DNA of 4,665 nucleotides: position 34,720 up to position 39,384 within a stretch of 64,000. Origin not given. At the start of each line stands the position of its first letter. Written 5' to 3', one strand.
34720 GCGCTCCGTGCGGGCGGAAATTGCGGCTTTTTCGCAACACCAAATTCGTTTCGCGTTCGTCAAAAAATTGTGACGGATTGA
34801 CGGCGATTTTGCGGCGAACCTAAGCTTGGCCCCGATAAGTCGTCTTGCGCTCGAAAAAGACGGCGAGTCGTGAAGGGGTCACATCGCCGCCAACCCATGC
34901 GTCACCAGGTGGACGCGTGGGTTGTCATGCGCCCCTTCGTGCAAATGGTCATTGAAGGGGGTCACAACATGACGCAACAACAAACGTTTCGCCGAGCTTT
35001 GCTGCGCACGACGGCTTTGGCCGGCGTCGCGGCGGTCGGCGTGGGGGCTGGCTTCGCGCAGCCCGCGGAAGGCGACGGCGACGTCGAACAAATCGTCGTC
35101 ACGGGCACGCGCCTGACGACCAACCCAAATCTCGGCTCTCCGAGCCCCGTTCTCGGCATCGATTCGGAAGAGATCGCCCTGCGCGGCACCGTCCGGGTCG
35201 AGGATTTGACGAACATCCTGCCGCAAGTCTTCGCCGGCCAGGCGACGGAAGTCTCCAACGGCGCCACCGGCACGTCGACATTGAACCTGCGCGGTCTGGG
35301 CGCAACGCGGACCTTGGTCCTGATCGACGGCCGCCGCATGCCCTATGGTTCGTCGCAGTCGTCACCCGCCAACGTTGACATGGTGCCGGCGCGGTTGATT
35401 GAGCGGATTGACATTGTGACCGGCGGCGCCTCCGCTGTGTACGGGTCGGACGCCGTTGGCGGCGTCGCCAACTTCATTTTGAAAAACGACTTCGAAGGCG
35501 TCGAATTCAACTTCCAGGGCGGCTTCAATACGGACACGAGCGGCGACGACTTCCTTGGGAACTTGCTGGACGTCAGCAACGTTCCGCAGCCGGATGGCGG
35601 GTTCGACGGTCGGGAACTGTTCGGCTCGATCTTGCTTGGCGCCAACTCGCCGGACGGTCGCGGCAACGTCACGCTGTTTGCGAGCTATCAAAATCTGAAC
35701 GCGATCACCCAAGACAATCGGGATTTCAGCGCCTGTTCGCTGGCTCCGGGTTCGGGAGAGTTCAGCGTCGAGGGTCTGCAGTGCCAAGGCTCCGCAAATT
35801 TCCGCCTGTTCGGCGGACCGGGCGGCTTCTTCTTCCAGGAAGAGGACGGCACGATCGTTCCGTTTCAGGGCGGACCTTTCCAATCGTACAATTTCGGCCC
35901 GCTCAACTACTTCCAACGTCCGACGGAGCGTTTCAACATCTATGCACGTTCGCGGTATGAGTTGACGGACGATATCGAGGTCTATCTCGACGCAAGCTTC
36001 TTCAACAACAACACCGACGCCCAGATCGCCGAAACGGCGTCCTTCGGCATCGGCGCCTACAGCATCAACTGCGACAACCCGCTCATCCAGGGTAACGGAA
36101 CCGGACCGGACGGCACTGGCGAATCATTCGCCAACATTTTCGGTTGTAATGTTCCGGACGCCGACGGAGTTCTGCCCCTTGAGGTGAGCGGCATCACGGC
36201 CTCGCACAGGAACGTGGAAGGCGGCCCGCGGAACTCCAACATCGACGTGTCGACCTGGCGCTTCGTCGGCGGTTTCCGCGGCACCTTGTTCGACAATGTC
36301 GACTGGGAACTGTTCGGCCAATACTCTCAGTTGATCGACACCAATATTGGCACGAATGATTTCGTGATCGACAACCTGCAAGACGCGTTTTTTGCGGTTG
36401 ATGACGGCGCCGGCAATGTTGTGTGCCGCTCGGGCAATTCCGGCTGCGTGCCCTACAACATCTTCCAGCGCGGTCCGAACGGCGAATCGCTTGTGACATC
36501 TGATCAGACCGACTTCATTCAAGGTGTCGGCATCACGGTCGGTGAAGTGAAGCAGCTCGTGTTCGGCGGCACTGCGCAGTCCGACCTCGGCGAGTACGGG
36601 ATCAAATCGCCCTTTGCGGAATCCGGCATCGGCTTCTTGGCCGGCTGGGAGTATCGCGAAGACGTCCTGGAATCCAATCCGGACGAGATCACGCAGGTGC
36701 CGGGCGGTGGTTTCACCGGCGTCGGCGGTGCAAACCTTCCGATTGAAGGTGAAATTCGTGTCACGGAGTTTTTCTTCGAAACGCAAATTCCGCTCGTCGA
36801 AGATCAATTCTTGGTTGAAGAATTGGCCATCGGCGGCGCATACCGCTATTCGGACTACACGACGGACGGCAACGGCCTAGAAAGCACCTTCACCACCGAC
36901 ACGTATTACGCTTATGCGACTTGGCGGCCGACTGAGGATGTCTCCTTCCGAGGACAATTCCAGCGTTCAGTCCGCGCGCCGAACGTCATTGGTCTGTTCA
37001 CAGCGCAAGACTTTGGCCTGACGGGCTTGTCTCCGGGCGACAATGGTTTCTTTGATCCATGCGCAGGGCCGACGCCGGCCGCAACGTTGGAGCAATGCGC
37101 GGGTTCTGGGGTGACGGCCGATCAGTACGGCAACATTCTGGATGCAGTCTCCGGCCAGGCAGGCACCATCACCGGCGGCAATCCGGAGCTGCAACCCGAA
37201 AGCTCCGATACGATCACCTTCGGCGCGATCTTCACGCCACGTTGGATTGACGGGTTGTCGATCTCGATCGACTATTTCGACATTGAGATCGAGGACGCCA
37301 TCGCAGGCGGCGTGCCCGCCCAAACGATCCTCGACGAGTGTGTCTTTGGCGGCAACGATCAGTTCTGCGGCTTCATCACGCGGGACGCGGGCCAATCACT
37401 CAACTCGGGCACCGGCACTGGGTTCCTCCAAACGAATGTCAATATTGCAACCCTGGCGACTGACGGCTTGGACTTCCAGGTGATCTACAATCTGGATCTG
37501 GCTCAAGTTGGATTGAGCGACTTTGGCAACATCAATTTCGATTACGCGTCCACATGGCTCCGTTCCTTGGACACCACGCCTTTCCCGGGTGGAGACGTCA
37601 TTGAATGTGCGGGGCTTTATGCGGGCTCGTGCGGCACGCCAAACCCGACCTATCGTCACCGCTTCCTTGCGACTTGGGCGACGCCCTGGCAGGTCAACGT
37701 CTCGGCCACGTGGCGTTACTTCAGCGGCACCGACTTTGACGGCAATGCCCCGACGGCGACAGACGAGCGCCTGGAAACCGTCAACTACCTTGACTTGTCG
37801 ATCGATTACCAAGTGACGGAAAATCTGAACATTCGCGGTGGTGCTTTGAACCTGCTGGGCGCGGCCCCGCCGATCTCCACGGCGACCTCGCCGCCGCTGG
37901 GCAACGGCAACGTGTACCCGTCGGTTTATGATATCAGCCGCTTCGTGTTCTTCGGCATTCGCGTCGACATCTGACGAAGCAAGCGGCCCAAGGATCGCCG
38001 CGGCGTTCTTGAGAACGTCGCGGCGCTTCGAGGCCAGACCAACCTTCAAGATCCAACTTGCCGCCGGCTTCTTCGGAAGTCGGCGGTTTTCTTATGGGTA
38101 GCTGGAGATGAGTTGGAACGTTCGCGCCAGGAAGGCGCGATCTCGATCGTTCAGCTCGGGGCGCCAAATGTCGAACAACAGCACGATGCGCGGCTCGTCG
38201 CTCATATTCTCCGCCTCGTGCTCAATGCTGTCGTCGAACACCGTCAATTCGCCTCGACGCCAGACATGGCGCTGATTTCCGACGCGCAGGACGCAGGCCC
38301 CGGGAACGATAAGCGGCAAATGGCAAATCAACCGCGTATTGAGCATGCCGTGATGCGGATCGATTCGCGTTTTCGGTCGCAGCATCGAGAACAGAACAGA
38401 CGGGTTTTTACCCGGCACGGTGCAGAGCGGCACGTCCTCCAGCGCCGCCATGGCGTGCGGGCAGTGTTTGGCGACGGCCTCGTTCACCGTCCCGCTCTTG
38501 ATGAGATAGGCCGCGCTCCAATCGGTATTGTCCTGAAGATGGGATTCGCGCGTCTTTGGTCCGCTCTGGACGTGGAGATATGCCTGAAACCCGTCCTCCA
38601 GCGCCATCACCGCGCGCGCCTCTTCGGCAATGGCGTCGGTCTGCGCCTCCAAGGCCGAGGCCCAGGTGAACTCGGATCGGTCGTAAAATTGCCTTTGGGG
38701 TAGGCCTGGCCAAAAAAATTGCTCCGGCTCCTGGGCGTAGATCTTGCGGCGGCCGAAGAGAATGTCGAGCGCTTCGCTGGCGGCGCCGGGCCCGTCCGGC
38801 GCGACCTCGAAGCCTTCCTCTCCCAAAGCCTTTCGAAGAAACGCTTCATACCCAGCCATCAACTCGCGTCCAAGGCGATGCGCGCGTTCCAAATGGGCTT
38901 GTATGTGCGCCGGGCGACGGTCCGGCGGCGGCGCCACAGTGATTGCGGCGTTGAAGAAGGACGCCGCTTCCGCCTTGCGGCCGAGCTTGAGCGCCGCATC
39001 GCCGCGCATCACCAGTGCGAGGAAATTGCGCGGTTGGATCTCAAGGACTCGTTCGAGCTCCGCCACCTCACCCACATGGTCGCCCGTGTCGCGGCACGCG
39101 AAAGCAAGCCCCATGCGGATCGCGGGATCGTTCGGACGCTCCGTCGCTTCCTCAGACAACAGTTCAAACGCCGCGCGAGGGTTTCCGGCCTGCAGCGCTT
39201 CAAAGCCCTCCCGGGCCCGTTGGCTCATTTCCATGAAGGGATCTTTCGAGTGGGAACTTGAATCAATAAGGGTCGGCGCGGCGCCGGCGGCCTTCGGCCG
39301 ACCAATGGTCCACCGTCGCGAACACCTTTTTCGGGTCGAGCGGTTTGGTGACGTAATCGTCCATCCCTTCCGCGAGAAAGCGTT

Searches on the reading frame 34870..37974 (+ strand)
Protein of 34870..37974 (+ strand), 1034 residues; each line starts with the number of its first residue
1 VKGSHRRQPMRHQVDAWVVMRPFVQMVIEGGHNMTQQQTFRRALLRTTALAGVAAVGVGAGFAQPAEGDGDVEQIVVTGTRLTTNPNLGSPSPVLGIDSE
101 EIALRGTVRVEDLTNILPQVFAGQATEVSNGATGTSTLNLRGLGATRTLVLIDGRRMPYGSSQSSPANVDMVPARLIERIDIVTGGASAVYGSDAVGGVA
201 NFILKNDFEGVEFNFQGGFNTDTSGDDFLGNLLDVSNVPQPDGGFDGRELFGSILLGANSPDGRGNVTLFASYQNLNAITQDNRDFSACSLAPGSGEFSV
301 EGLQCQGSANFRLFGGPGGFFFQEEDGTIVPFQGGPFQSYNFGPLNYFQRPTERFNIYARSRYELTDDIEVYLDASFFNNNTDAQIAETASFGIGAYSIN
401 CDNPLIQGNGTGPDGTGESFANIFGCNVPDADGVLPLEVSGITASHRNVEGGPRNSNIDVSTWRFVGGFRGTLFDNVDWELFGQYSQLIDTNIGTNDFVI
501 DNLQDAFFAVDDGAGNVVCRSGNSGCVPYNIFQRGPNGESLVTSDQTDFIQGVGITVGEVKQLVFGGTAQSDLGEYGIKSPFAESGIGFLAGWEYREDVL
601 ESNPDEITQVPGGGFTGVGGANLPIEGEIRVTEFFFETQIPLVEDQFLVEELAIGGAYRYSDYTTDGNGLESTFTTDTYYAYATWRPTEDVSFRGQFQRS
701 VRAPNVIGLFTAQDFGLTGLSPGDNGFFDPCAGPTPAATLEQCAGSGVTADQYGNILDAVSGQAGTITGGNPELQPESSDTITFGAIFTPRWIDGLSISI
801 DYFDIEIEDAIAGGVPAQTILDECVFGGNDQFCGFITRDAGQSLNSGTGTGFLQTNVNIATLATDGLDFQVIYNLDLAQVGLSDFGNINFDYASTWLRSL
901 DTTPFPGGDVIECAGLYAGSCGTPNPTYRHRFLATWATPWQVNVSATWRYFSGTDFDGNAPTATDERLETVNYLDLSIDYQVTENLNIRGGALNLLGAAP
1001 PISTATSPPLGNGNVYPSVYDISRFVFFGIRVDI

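Call 45: search_protein_families(library=pfam, proteins=[window:34870-37974:+], max_evalue=0.001)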
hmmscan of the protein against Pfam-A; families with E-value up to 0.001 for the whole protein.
window:34870-37974:+ (1034 aa): 2 families
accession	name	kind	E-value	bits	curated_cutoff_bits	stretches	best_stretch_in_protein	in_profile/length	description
PF00593.30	TonB_dep_Rec_b-barrel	-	4.5e-24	86.6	27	1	453-995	51-436/436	TonB dependent receptor-like, beta-barrel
PF07715.20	Plug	-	6.6e-21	75.3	23.9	1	90-199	5-107/107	TonB-dependent Receptor Plug Domain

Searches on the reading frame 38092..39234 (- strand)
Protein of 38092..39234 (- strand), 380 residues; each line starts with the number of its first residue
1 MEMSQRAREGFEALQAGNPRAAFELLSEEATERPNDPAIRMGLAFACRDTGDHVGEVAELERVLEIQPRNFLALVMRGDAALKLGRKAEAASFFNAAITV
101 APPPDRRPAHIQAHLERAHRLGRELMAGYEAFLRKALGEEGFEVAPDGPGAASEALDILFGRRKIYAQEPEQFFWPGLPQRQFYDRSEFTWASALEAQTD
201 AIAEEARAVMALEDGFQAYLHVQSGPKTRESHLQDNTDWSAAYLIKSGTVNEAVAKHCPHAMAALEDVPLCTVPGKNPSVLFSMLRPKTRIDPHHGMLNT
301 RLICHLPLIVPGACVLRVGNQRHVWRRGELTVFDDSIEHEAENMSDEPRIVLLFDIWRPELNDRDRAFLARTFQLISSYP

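Call 83: search_protein_families(library=pfam, proteins=[window:38092-39234:-], max_evalue=0.00001)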
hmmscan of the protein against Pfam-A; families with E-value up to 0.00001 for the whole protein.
window:38092-39234:- (380 aa): 3 families
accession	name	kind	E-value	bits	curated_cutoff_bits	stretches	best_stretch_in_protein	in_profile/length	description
PF05118.21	Asp_Arg_Hydrox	-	1.4e-41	142.4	22.6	1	197-359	2-157/157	Aspartyl/Asparaginyl beta-hydroxylase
PF14559.12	TPR_19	-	1.5e-08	35.3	25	0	13-52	1-40/68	Tetratricopeptide repeat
PF13432.12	TPR_16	-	2.7e-08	34.5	32.7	0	58-100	18-59/65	Tetratricopeptide repeat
